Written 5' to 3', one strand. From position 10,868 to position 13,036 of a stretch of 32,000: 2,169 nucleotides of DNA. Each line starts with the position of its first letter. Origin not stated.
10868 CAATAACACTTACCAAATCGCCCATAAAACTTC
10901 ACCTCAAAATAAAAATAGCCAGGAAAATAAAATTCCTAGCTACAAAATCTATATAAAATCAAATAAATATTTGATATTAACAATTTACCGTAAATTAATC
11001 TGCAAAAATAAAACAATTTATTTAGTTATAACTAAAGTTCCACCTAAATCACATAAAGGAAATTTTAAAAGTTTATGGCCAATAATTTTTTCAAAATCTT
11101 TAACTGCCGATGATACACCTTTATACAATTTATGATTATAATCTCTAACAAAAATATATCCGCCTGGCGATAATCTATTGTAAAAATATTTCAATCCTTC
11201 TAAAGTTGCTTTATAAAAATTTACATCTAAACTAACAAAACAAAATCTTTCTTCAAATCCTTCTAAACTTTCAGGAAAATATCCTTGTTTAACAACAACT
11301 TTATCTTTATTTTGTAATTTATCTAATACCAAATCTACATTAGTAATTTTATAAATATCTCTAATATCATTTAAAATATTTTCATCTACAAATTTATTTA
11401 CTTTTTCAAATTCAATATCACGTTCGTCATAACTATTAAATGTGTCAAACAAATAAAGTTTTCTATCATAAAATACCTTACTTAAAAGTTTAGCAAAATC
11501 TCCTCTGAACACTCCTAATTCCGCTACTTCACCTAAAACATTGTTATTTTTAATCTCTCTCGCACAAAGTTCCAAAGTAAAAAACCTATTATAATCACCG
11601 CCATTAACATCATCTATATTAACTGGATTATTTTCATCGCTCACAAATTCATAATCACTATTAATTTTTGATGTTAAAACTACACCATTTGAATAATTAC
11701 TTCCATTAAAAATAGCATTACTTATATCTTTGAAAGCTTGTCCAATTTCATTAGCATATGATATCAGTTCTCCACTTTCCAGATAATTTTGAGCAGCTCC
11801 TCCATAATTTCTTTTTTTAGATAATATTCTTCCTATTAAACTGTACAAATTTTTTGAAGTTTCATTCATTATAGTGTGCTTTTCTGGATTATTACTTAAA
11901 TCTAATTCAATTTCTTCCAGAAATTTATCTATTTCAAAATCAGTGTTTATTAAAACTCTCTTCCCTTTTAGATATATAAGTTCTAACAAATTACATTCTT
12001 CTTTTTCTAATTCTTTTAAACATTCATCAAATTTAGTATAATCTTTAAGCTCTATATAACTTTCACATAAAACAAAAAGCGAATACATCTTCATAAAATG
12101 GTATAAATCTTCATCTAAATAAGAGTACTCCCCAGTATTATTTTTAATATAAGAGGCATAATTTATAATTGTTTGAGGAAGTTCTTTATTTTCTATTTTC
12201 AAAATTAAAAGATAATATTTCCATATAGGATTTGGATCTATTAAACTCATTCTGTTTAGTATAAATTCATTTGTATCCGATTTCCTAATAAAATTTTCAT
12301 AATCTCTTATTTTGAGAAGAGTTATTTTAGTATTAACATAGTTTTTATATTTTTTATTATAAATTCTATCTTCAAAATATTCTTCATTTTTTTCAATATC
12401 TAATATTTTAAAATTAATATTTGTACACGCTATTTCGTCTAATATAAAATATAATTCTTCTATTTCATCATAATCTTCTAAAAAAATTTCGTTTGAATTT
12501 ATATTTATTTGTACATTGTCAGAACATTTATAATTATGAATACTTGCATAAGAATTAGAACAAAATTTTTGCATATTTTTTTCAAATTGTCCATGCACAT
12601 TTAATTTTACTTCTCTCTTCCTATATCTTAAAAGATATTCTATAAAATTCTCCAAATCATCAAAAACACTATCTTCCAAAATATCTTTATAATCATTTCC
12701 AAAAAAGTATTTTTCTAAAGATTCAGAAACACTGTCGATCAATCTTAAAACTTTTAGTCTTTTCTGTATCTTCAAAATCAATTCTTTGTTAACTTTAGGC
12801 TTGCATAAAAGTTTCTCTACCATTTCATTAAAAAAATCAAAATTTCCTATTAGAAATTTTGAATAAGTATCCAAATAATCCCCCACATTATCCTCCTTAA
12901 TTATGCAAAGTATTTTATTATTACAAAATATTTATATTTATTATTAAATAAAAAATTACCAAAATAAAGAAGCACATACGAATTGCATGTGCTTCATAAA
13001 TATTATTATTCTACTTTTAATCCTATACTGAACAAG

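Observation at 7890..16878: Nine-kb surface-protein and sugar-modification block with a non-canonical, exporter-less gene set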

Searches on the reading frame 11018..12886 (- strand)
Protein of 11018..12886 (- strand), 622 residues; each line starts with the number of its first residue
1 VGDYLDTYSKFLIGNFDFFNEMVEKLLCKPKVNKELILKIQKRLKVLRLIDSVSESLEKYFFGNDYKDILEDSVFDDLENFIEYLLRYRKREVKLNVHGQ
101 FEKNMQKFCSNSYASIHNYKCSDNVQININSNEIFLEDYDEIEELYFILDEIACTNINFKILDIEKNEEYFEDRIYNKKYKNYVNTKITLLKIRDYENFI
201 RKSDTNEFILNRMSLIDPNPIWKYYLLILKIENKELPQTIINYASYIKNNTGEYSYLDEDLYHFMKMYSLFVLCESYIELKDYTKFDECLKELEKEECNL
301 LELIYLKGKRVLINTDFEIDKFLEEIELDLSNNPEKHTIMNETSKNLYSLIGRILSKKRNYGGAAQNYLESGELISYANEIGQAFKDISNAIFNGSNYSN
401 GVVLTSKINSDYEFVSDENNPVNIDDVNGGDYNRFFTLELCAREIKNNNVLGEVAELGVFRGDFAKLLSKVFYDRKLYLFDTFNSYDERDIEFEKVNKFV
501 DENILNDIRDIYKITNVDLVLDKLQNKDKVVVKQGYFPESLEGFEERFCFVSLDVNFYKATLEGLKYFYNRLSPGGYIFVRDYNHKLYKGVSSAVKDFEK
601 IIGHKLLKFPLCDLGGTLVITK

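Call 4: search_protein_families(library=pfam, proteins=[window:11018-12886:-], max_evalue=0.01)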
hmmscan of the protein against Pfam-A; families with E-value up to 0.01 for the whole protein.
window:11018-12886:- (622 aa): 2 families
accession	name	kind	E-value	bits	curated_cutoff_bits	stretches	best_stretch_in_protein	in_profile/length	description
PF05711.17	TylF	-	3.4e-19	69.5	23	1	433-600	74-244/264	Macrocin-O-methyltransferase (TylF)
PF13578.12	Methyltransf_24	-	0.00018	22.8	26.3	1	456-583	2-105/105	Methyltransferase domain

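Call 5: search_protein_families(library=ncbifam, proteins=[window:11018-12886:-], max_evalue=0.01)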
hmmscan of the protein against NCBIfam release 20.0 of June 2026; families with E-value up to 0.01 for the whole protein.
window:11018-12886:- (622 aa): 0 families

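Call 26: search_solved_structures(query=window:11018-12886:-, max_evalue=0.01)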
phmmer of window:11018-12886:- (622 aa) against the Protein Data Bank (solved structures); distinct sequences matched with E-value up to 0.01: 7.
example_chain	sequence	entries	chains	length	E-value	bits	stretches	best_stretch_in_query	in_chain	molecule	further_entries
4cdz_A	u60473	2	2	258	2.1e-08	36.8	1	434-617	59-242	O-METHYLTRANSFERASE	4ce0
5i10_A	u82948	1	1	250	3.8e-08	35.9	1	434-603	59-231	Probable O-methyltransferase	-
4xvz_A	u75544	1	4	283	2.1e-07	33.5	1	387-584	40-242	Mycinamicin III 3''-O-methyltransferase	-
4x7u_A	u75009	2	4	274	2.2e-07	33.5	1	387-584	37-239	Mycinamicin III 3''-O-methyltransferase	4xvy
4x7v_A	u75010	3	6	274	5.8e-07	32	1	387-584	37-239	Mycinamicin III 3''-O-methyltransferase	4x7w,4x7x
4x7y_B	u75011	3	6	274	6.2e-07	31.9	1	387-584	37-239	Mycinamicin III 3''-O-methyltransferase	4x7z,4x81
2wk1_A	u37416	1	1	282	0.00028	23.2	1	433-583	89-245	NOVP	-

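Call 39: find_homologous_proteins(query=window:11018-12886:-, max_evalue=0.001)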
Query window:11018-12886:- (622 aa): 24 proteins with E <= 0.001 among 8000 candidates.
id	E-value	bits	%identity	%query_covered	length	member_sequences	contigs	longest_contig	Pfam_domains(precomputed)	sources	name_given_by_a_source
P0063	0.0e+0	1271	91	100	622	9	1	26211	PF05711.18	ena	-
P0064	0.0e+0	1064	77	100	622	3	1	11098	PF05711.18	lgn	-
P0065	2.4e-278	943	68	100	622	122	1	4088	PF05711.18,PF13578.13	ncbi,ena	-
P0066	9.9e-265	898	64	100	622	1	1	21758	PF05711.18,PF13578.13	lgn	-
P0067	2.4e-261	887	64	100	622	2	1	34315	PF05711.18,PF13578.13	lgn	-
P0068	1.5e-253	861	63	100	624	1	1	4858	PF05711.18,PF13578.13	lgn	-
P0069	7.2e-248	843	61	100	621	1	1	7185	PF05711.18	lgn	-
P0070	3.0e-244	831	60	100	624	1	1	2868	PF05711.18,PF13578.13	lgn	-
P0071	3.0e-243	827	59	100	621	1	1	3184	PF05711.18,PF13578.13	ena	-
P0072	2.3e-242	824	61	100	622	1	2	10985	PF05711.18,PF13578.13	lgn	-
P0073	4.1e-239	814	60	100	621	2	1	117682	PF05711.18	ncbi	-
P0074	3.1e-218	745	56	100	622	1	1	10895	PF05711.18,PF13578.13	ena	-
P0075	6.7e-203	694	53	100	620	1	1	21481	PF05711.18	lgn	-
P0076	4.0e-198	678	52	100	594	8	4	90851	PF05711.18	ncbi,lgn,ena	-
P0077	1.4e-197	677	54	100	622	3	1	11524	PF05711.18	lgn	-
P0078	2.5e-191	656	52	100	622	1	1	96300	PF05711.18,PF13578.13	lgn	-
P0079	4.6e-165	569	46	100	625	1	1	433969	PF05711.18,PF13578.13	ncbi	-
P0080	2.2e-158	547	45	99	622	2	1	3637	PF05711.18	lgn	-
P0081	1.4e-144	501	44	99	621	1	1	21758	PF05711.18,PF13578.13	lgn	-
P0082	3.5e-141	490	42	99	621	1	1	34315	PF05711.18,PF13578.13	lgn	-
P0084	9.5e-46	175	50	31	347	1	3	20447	PF05711.18,PF13578.13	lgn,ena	-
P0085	1.4e-39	155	45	31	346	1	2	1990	PF22674.3,PF05711.18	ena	-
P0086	1.6e-38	151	44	31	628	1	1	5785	PF10111.15,PF13641.13,PF05711.18,PF13578.13,PF00535.33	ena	-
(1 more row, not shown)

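Call 40: find_encoding_contigs(protein=P0084, flank=10000, max_places=2)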
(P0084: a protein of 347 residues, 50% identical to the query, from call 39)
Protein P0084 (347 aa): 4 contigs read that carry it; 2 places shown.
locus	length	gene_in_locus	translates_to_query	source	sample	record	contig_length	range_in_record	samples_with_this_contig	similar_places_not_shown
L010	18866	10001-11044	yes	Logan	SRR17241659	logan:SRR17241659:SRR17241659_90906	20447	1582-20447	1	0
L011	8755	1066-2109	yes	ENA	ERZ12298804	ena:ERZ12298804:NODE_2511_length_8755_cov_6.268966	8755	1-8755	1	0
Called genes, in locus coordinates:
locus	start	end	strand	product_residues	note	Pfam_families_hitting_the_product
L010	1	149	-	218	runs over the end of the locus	PF00702:Hydrolase, PF12710:HAD, PF13419:HAD_2, PF13242:Hydrolase_like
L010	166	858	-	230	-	PF04172:LrgB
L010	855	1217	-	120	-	PF03788:LrgA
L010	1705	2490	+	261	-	PF00483:NTP_transferase, PF12804:NTP_transf_3 (weak)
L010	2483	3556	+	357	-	PF01370:Epimerase, PF02719:Polysacc_synt_2, PF04321:RmlD_sub_bind (weak), PF16363:GDP_Man_Dehyd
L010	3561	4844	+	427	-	PF00534:Glycos_transf_1, PF13692:Glyco_trans_1_4, PF13524:Glyco_trans_1_2 (faint)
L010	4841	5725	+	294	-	PF01370:Epimerase, PF05368:NmrA (weak), PF16363:GDP_Man_Dehyd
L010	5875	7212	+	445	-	PF01041:DegT_DnrJ_EryC1, PF01053:Cys_Met_Meta_PP (weak)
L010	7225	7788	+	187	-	PF00908:dTDP_sugar_isom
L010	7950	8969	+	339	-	PF04055:Radical_SAM, PF13186:SPASM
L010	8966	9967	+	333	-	PF01370:Epimerase, PF13460:NAD_binding_10 (weak), PF16363:GDP_Man_Dehyd (faint)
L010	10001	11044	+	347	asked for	PF05711:TylF, PF13578:Methyltransf_24 (weak)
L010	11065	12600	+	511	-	PF00535:Glycos_transf_2, PF13641:Glyco_tranf_2_3 (weak)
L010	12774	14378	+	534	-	PF02310:B12-binding, PF04055:Radical_SAM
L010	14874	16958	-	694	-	PF00535:Glycos_transf_2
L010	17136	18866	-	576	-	?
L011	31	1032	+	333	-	PF01370:Epimerase, PF13460:NAD_binding_10 (weak), PF16363:GDP_Man_Dehyd (faint)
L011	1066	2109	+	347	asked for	PF05711:TylF, PF13578:Methyltransf_24 (weak)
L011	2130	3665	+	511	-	PF00535:Glycos_transf_2, PF13641:Glyco_tranf_2_3 (weak)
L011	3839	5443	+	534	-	PF02310:B12-binding, PF04055:Radical_SAM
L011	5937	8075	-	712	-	PF00535:Glycos_transf_2, PF00515:TPR_1 (faint), PF07719:TPR_2 (faint), PF13428:TPR_14 (faint)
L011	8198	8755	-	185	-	?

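Call 41: find_encoding_contigs(protein=P0086, flank=10000, max_places=2)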
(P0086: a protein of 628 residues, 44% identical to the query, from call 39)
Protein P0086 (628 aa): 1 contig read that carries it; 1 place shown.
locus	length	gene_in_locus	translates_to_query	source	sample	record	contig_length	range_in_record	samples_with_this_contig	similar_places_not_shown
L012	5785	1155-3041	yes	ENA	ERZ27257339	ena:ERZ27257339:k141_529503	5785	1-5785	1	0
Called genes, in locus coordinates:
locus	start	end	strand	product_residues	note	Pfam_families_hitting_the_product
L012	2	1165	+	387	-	?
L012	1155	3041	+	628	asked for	PF00535:Glycos_transf_2, PF10111:Glyco_tranf_2_2, PF13641:Glyco_tranf_2_3, PF13578:Methyltransf_24 (faint), PF05711:TylF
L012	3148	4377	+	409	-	PF00535:Glycos_transf_2, PF10111:Glyco_tranf_2_2, PF13641:Glyco_tranf_2_3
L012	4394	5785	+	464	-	?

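Call 42: find_encoding_contigs(protein=P0081, flank=10000, max_places=1)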
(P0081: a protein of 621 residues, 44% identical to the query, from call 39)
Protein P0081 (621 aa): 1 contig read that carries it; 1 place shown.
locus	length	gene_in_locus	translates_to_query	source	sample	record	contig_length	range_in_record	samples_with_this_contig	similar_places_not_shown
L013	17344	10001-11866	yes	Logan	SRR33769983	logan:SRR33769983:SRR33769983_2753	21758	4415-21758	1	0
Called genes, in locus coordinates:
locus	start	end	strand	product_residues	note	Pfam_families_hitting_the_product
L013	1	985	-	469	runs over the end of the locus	PF00535:Glycos_transf_2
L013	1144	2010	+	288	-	PF00483:NTP_transferase, PF12804:NTP_transf_3 (weak)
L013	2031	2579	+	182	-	PF00908:dTDP_sugar_isom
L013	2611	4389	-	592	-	PF07969:Amidohydro_3 (faint), PF01979:Amidohydro_1, PF13382:Adenine_deam_C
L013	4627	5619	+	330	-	PF01073:3Beta_HSD, PF01370:Epimerase, PF02719:Polysacc_synt_2, PF04321:RmlD_sub_bind, PF16363:GDP_Man_Dehyd, PF07993:NAD_binding_4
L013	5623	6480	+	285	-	PF01370:Epimerase, PF04321:RmlD_sub_bind, PF01073:3Beta_HSD, PF02719:Polysacc_synt_2, PF07993:NAD_binding_4, PF16363:GDP_Man_Dehyd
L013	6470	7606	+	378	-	-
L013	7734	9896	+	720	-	PF13946:DUF4214 (weak)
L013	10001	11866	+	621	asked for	PF05711:TylF, PF13578:Methyltransf_24 (weak)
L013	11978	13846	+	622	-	PF05711:TylF, PF13578:Methyltransf_24 (weak)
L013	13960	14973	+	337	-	PF00535:Glycos_transf_2, PF10111:Glyco_tranf_2_2 (weak), PF13641:Glyco_tranf_2_3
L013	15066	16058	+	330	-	PF00535:Glycos_transf_2, PF13641:Glyco_tranf_2_3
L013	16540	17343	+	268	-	?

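Call 43: search_protein_families(library=pfam, proteins=[L010:17136-18866:-, L010:14874-16958:-, L010:11065-12600:+, L011:8198-8755:-, L012:2-1165:+, L012:4394-5785:+, L012:3148-4377:+], max_evalue=0.001)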
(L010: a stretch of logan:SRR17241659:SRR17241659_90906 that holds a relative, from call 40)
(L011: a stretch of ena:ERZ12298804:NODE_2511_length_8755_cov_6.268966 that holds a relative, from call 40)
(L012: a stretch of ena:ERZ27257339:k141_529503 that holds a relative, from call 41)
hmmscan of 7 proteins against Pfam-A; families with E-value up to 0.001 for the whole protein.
L010:17136-18866:- (576 aa): 2 families
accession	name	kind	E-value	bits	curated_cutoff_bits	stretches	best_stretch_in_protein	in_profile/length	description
PF00700.27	Flagellin_C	-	2.9e-30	104.8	23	1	490-575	1-86/86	Bacterial flagellin C-terminal helical region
PF00669.25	Flagellin_N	-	2e-29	102.8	26.6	1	2-104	34-136/139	Bacterial flagellin N-terminal helical region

L010:14874-16958:- (694 aa): 3 families
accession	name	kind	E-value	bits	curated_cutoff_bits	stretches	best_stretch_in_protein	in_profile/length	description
PF00535.33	Glycos_transf_2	-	6.3e-19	69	23.3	1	4-92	1-93/168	Glycosyl transferase family 2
PF13428.12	TPR_14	-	0.00021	22.1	23.5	0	654-681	10-37/44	Tetratricopeptide repeat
PF13704.12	Glyco_tranf_2_4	-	0.00033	21.5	27.5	1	10-90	1-84/98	Glycosyl transferase family 2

L010:11065-12600:+ (511 aa): 3 families
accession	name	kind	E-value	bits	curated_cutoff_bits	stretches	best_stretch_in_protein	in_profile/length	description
PF00535.33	Glycos_transf_2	-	1.5e-10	41.7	23.3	1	44-187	2-151/168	Glycosyl transferase family 2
PF13641.12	Glyco_tranf_2_3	-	9.1e-07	29.5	27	1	42-252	3-212/230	Glycosyltransferase like family 2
PF13712.12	Glyco_tranf_2_5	-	0.0003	21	27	0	130-153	65-88/210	Glycosyltransferase like family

L011:8198-8755:- (185 aa): 1 family
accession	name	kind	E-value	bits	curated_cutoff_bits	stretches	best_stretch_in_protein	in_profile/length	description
PF00700.27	Flagellin_C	-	2.1e-31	108.5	23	1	99-184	1-86/86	Bacterial flagellin C-terminal helical region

L012:2-1165:+ (387 aa): 2 families
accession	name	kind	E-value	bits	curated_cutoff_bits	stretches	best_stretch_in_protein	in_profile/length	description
PF09820.16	AAA-ATPase_like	-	2.9e-18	66.9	26.1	1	7-68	140-201/201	Predicted AAA-ATPase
PF08011.17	PDDEXK_9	-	7.2e-14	52.1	25.5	1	289-379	3-105/105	PD-(D/E)XK nuclease superfamily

L012:4394-5785:+ (464 aa): 4 families
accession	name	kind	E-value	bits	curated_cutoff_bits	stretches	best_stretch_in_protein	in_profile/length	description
PF00535.33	Glycos_transf_2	-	3.1e-32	112.2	23.3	1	5-134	1-131/168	Glycosyl transferase family 2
PF10111.15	Glyco_tranf_2_2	-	3.5e-11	43.5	27.3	1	5-112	1-112/276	Glycosyltransferase like family 2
PF12072.13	RNase_Y_N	-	2.3e-05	24.3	32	1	382-461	52-131/201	RNase Y N-terminal region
PF13641.12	Glyco_tranf_2_3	-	0.00015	22.3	27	1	2-101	1-106/230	Glycosyltransferase like family 2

L012:3148-4377:+ (409 aa): 3 families
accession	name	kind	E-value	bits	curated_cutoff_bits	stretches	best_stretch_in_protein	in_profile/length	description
PF00535.33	Glycos_transf_2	-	6e-42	143.9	23.3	1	12-162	1-153/168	Glycosyl transferase family 2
PF10111.15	Glyco_tranf_2_2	-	4.3e-13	49.8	27.3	1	12-132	1-129/276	Glycosyltransferase like family 2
PF13641.12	Glyco_tranf_2_3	-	1.5e-07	32.1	27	1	11-121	3-119/230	Glycosyltransferase like family 2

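Call 63: predict_structure(alignment_id=A4)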
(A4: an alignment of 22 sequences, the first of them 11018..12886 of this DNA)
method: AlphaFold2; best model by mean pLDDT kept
length: 622 residues; sequences in the alignment: 22
mean_pLDDT: 83.5   pTM: 0.65
mean pLDDT of the five models: 83.5, 82.9, 81.0, 80.6, 80.4
residues with pLDDT >= 90: 264; 70-90: 256; 50-70: 83; < 50: 19
segments of 3 or more residues with pLDDT < 50: 1-4, 115-121, 398-404
pLDDT, mean of each block of 10 residues (from residue 1): 57 91 90 93 95 93 86 73 87 72 70 48 71 86 90 90 91 87 94 88 90 90 96 94 97 91 96 95 95 94 93 79 90 87 90 90 92 89 78 59 52 63 64 79 91 86 79 89 64 82 74 67 79 77 81 88 92 94 77 92 88 80 89
secondary structure, 60 per line:
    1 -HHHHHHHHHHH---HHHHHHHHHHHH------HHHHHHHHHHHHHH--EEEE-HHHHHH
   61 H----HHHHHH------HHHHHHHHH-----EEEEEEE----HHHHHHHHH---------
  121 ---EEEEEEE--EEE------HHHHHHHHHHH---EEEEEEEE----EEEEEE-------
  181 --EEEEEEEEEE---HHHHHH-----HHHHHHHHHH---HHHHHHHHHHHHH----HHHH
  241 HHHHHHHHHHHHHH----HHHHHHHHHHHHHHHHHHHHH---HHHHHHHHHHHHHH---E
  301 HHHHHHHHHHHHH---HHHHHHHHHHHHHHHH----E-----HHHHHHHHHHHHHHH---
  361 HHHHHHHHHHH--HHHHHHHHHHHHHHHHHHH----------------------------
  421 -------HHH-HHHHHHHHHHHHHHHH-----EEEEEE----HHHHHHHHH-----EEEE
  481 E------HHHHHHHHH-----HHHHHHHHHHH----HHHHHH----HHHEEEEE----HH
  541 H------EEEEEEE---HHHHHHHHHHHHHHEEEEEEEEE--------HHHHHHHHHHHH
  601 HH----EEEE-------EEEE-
elements in order: H2-12 H16-27 H34-47 E50-53 H55-61 H66-71 H78-86 E92-98 H103-111 E124-130 E133-135 H142-152 E156-163 E168-173 E183-192 H196-201 H207-216 H220-232 H237-254 H259-279 H283-296 H301-313 H317-332 H343-357 H361-371 H374-392 H432-447 E453-458 H463-471 E477-481 H488-496 H502-512 H517-522 E530-534 E548-554 H558-571 E572-580 H589-602 E607-610 E618-621

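Call 66: fold_search(model_id=the predicted structure, library=pdb)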
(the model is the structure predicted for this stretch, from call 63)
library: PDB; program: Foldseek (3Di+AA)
matches with E <= 10: 1450; with E <= 0.001: 60
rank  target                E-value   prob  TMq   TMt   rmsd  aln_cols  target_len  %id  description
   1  4ce0                  5.0e-09  1.00  0.23  0.64   7.3       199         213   22  Crystal Structure of SAH-bound Spinosyn Rhamnosyl 4'-O- Methyltransferase SpnH from Saccharopolyspora spinosa (released 2014-11-26)
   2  4x7v_A                7.8e-09  1.00  0.25  0.58   9.6       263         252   20  MycF mycinamicin III 3'-O-methyltransferase (E35Q, E139A variant) in complex with Mg, SAH and mycinamicin IV (product) (released 2015-03-04)
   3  4x7w_A                1.2e-08  1.00  0.26  0.61   9.2       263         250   19  MycF mycinamicin III 3'-O-methyltransferase (E35Q, E139A variant) in complex with Mg, SAH and mycinamicin VI (MycE sub (released 2015-03-04)
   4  4xvz_C                1.3e-08  1.00  0.21  0.62   7.1       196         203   22  MycF mycinamicin III 3'-O-methyltransferase in complex with Mg (released 2015-03-04)
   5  4xvz_B                1.6e-08  1.00  0.22  0.65   6.7       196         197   22  MycF mycinamicin III 3'-O-methyltransferase in complex with Mg (released 2015-03-04)
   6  4x7y_A                1.6e-08  1.00  0.26  0.61   9.4       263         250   19  MycF mycinamicin III 3'-O-methyltransferase (E35Q, M56A, E139A variant) in complex with Mg and SAH (released 2015-03-04)
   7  7msn_B                1.7e-08  1.00  0.17  0.25  21.1       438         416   12  SunS glycosin S-glycosyltransferase (released 2022-04-13)
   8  4x7u_A                1.8e-08  1.00  0.26  0.59   9.5       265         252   20  MycF mycinamicin III 3'-O-methyltransferase in complex with Mg, SAH and mycinamicin III (substrate) (released 2015-03-04)
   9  4xvz_D                2.0e-08  1.00  0.22  0.64   9.4       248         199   20  MycF mycinamicin III 3'-O-methyltransferase in complex with Mg (released 2015-03-04)
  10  4xvy_A                2.4e-08  1.00  0.25  0.59   4.8       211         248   23  MycF mycinamicin III 3'-O-methyltransferase in complex with SAH (released 2015-03-04)
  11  7msn_A                2.5e-08  1.00  0.17  0.24  21.5       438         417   12  SunS glycosin S-glycosyltransferase (released 2022-04-13)
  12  4xvz_A                2.7e-08  1.00  0.22  0.64   6.3       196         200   23  MycF mycinamicin III 3'-O-methyltransferase in complex with Mg (released 2015-03-04)
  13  4x7z_B                3.0e-08  1.00  0.26  0.60   9.1       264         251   20  MycF mycinamicin III 3'-O-methyltransferase (E35Q, M56A, E139A variant) in complex with Mg, SAH and mycinamicin III (s (released 2015-03-04)
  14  2wk1                  3.3e-08  1.00  0.27  0.65   8.6       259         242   17  Structure of the O-methyltransferase NovP (released 2009-12-15)
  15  4cdz                  1.0e-07  1.00  0.21  0.66   7.1       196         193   21  Crystal Structure of Spinosyn Rhamnosyl 4'-O-Methyltransferase SpnH from Saccharopolyspora spinosa (released 2014-11-26)
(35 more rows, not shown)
